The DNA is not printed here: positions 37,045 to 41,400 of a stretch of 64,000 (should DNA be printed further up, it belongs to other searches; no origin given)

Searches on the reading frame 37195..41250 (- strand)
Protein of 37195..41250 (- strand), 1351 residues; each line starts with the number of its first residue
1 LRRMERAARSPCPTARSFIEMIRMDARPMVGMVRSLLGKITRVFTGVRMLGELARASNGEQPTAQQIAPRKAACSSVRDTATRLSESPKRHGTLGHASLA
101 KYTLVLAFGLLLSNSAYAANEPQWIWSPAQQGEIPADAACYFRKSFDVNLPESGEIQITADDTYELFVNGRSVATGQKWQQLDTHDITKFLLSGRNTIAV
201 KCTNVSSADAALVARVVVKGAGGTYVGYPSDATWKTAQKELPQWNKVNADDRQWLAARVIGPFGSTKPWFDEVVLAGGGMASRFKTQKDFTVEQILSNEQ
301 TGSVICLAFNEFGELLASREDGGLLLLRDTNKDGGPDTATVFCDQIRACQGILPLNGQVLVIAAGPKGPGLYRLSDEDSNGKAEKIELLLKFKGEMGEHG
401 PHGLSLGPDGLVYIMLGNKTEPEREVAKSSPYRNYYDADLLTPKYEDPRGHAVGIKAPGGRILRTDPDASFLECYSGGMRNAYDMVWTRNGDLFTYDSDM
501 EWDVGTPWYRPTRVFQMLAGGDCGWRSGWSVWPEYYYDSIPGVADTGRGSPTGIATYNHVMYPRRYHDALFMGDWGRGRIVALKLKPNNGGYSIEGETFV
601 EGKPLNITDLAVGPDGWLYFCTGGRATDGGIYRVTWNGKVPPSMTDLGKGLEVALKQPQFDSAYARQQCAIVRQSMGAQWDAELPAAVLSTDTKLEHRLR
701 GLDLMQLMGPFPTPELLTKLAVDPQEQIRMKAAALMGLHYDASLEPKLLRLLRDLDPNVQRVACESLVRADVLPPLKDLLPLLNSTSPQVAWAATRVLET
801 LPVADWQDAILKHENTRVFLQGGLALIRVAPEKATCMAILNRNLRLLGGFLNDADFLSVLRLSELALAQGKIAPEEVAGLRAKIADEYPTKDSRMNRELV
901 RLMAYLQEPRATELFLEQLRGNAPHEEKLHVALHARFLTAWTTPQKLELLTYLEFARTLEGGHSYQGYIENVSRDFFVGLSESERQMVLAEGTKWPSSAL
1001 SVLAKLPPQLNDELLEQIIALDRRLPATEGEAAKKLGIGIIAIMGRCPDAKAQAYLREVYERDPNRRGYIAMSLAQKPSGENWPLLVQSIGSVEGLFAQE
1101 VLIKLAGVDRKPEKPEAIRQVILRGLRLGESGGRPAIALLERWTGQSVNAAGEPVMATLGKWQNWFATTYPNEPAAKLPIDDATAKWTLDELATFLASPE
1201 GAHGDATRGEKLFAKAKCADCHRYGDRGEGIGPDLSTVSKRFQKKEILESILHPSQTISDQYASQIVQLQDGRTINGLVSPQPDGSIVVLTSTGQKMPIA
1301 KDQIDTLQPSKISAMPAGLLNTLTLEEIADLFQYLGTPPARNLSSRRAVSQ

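Call 65: search_protein_families(library=pfam, proteins=[window:37195-41250:-], max_evalue=0.001)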
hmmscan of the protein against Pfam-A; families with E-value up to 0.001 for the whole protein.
window:37195-41250:- (1351 aa): 7 families
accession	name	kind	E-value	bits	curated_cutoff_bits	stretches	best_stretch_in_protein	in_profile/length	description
PF23500.1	DUF7133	-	2.2e-14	54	27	1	321-423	58-157/385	Domain of unknown function (DUF7133)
PF13646.12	HEAT_2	-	3.2e-07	31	27.7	1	714-798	2-87/88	HEAT repeats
PF00034.26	Cytochrom_C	-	6e-07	31.1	21.3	1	1207-1259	2-56/90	Cytochrome c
PF13442.11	Cytochrome_CBB3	-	8.3e-06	26.5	27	0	1205-1255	2-45/68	Cytochrome C oxidase, cbb3-type, subunit III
PF02985.28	HEAT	-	9.4e-05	22.8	23.5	0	746-768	3-25/31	HEAT repeat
PF02837.24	Glyco_hydro_2_N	-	0.00014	22.3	28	1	130-206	56-137/169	Glycosyl hydrolases family 2, sugar binding domain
PF07995.17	GSDH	-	0.0002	21.2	25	0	550-625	254-326/332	Glucose / Sorbosone dehydrogenase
